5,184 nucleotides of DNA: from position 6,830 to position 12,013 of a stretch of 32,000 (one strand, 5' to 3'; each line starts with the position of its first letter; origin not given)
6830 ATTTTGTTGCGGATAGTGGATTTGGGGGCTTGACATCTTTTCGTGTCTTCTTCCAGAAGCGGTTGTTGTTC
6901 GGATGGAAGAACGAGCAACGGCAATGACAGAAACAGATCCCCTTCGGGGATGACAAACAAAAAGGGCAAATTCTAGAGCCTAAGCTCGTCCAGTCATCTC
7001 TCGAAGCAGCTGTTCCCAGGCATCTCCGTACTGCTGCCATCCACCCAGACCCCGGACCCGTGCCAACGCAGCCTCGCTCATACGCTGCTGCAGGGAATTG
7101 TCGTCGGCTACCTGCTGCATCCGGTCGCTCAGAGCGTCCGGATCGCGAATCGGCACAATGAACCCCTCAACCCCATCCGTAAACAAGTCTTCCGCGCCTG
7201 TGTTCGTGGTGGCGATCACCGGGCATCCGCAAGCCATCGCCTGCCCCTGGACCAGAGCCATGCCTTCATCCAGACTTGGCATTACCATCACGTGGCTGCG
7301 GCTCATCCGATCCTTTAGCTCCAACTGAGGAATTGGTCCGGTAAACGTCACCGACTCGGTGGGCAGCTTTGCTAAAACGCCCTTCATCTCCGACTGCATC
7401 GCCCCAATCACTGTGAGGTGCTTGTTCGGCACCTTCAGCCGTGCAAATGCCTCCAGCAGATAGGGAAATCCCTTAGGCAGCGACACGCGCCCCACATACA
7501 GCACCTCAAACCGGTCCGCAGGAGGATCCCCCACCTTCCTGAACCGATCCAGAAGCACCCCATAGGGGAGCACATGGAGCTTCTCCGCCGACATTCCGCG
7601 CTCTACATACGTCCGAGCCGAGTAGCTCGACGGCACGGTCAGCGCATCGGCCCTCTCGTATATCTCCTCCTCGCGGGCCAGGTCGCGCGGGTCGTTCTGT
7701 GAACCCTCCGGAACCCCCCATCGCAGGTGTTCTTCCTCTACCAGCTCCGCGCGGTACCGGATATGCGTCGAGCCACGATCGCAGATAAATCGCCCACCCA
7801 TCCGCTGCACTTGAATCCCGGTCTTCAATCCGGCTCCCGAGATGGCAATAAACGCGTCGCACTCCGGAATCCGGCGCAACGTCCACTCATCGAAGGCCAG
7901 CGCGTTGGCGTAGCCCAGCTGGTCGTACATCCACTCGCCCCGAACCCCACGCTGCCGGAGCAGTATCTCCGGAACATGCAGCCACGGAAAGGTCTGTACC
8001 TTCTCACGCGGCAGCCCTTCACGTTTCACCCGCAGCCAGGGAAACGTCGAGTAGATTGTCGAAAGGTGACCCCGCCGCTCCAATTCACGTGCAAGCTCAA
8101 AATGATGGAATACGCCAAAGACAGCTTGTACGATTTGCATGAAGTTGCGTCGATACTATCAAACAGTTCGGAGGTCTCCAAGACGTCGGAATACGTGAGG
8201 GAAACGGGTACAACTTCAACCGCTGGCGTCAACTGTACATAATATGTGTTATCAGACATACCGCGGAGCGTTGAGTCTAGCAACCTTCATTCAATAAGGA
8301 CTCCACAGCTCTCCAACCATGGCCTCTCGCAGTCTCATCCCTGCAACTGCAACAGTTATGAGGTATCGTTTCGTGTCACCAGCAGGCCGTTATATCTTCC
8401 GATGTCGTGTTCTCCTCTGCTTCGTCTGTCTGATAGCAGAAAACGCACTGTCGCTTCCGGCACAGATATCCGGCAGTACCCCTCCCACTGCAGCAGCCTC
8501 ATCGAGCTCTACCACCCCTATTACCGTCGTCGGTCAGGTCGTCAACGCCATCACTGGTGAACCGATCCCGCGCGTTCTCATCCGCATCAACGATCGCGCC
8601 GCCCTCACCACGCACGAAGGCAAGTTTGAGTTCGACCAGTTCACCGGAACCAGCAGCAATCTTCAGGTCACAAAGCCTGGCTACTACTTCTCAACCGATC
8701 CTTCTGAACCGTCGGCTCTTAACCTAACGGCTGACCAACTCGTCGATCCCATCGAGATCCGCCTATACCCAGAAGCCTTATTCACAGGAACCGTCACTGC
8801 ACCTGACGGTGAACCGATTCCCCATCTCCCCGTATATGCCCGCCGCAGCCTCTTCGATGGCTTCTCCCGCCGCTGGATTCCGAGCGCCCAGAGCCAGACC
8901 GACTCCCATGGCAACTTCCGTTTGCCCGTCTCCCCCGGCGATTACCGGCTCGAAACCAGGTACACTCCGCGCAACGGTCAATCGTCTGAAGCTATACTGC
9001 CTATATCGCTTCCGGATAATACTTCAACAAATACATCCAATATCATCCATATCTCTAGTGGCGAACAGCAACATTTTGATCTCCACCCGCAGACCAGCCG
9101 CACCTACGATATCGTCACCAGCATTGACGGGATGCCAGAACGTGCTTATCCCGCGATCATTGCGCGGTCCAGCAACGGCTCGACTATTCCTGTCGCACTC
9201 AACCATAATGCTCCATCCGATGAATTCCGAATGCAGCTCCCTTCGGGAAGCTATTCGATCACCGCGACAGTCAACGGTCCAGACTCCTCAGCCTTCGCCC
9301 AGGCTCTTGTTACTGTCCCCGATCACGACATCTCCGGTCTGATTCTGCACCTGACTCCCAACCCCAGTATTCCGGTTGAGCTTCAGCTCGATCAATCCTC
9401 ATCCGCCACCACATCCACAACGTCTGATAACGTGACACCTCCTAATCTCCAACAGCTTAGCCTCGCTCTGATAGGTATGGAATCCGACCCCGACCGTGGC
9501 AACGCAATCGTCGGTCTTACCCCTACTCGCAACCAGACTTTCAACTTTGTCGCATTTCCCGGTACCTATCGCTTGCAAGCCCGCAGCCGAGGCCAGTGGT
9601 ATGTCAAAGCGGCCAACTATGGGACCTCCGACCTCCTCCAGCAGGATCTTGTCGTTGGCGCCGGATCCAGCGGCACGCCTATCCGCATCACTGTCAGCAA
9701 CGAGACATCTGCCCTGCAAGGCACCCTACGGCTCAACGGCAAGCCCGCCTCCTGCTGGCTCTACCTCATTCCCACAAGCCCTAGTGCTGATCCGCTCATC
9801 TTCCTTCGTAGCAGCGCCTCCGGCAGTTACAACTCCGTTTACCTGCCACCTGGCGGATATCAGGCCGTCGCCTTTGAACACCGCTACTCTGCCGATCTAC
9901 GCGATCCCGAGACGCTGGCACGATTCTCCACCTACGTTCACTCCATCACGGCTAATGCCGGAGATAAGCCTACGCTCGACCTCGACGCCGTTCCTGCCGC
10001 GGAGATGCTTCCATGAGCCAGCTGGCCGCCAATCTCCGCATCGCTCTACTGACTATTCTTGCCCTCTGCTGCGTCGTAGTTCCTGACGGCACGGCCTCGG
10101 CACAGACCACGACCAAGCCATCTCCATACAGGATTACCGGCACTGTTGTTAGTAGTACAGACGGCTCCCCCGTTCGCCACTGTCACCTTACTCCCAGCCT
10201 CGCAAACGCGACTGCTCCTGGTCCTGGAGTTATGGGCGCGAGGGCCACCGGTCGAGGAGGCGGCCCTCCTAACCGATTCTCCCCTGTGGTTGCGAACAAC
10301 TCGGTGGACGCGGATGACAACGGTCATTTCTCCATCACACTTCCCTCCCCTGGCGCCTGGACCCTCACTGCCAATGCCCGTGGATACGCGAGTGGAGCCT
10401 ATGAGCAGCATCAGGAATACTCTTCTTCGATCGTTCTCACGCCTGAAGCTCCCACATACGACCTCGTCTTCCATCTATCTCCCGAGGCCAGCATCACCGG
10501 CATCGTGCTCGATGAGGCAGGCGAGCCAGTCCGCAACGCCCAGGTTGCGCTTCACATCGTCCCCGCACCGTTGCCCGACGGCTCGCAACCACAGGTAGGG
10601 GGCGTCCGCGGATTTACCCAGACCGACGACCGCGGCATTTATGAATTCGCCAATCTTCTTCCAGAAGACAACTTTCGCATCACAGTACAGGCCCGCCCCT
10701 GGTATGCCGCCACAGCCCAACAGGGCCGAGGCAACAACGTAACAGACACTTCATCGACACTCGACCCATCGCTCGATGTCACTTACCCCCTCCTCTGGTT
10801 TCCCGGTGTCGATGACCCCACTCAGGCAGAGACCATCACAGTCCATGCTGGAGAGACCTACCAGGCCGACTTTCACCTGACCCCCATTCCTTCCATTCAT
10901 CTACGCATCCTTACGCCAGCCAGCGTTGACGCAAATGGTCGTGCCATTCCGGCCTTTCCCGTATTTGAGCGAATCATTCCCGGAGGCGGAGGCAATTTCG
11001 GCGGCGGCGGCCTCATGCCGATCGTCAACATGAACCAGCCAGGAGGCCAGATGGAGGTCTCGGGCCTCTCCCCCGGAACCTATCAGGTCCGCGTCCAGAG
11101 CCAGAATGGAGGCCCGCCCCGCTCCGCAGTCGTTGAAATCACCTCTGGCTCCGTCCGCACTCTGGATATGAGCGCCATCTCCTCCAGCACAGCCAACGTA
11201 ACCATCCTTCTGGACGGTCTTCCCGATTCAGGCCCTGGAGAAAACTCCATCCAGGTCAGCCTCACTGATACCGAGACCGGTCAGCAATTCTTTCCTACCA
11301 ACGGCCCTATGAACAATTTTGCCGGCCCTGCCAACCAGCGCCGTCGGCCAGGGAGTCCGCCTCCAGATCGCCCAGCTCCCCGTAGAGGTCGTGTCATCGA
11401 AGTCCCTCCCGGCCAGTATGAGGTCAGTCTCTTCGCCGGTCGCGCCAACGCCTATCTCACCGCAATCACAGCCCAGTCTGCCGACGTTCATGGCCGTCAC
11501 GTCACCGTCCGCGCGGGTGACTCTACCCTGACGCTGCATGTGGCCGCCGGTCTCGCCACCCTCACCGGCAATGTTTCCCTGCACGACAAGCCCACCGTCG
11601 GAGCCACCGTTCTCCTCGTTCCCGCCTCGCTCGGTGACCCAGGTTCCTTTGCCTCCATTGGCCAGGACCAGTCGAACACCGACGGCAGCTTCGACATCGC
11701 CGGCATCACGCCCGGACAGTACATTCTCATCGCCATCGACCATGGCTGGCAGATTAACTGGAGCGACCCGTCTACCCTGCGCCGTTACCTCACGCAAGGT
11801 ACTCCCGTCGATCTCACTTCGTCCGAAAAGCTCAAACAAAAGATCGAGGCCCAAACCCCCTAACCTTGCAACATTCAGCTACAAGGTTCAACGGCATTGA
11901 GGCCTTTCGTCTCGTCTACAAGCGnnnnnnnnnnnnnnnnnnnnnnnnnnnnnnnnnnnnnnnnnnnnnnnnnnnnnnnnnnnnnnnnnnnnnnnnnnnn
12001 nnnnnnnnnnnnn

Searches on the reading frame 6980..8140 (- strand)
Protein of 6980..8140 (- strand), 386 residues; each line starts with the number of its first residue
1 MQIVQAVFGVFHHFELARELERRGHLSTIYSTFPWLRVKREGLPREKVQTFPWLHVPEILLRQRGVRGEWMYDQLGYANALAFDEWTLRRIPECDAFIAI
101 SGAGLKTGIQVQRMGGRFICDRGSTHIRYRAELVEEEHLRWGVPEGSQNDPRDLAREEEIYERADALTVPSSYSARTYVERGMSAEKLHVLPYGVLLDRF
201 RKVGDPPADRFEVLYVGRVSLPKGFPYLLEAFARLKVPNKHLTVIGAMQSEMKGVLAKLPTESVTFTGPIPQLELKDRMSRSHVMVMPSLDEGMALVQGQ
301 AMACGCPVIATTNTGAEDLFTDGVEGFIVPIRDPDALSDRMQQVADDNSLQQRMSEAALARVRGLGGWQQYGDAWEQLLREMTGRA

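Call 56: search_protein_families(library=pfam, proteins=[window:6980-8140:-], max_evalue=0.0001)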
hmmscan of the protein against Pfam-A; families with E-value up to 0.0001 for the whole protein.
window:6980-8140:- (386 aa): 6 families
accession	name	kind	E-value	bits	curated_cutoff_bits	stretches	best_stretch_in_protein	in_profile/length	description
PF00534.26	Glycos_transf_1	-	9.3e-33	113.6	26.4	1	200-358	5-169/172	Glycosyl transferases group 1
PF13692.12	Glyco_trans_1_4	-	3.8e-29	102.2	27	1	212-347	3-142/142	Glycosyl transferases group 1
PF20706.3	GT4-conflict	-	5.2e-13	49.2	26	1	175-348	161-358/385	Family 4 Glycosyltransferase in conflict systems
PF13524.12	Glyco_trans_1_2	-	8.3e-10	39.2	25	1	228-363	5-130/144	Glycosyl transferase-like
PF13439.12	Glyco_transf_4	-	1.8e-08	35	28.5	0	150-199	120-170/170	Glycosyltransferase Family 4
PF13579.12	Glyco_trans_4_4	-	3.6e-08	34.3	29.7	1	15-194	9-158/158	Glycosyl transferase 4-like domain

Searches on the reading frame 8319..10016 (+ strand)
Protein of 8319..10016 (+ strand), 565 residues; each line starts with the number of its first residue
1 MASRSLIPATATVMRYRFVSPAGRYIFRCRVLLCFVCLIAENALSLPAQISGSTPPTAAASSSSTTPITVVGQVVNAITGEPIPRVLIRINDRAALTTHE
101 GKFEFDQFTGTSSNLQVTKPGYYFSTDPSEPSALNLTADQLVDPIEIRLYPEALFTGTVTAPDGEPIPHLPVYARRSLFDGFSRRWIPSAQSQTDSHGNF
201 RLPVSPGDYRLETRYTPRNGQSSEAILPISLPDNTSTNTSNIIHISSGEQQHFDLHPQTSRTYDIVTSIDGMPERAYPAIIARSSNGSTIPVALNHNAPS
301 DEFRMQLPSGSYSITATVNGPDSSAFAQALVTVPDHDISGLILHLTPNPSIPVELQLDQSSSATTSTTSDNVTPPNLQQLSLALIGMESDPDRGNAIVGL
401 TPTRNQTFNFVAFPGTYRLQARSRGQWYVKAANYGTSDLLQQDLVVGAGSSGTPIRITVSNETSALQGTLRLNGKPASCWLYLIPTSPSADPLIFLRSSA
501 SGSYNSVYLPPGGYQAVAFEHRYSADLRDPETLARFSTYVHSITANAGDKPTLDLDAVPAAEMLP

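Call 56: search_protein_families(library=pfam, proteins=[window:8319-10016:+], max_evalue=0.0001)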
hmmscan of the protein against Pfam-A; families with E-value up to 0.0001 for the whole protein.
window:8319-10016:+ (565 aa): 2 families
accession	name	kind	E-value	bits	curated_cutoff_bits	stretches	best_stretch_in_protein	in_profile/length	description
PF13620.12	CarboxypepD_reg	-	6.1e-20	71.8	32.3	2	156-217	3-58/82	Carboxypeptidase regulatory-like domain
PF13715.12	CarbopepD_reg_2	-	1.8e-06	28.3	32.2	0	71-122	2-55/88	CarboxypepD_reg-like domain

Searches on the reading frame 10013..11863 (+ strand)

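Call 56: search_protein_families(library=pfam, proteins=[window:10013-11863:+], max_evalue=0.0001)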
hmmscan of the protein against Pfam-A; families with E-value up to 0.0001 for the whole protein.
window:10013-11863:+ (616 aa): 5 families
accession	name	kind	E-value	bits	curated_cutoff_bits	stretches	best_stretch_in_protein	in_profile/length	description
PF13620.12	CarboxypepD_reg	-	3.6e-22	79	32.3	1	160-289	1-81/82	Carboxypeptidase regulatory-like domain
PF17210.9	SdrD_B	-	2e-06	28.4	29.7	0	198-245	38-84/112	SdrD B-like domain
PF13715.12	CarbopepD_reg_2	-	2.2e-06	28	32.2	0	96-131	26-61/88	CarboxypepD_reg-like domain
PF14686.12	fn3_3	-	5.2e-06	26.6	24.4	0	98-127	29-58/75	Polysaccharide lyase family 4, domain II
PF10670.15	DUF4198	-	2.5e-05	24.9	34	0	96-123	181-208/209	Domain of unknown function (DUF4198)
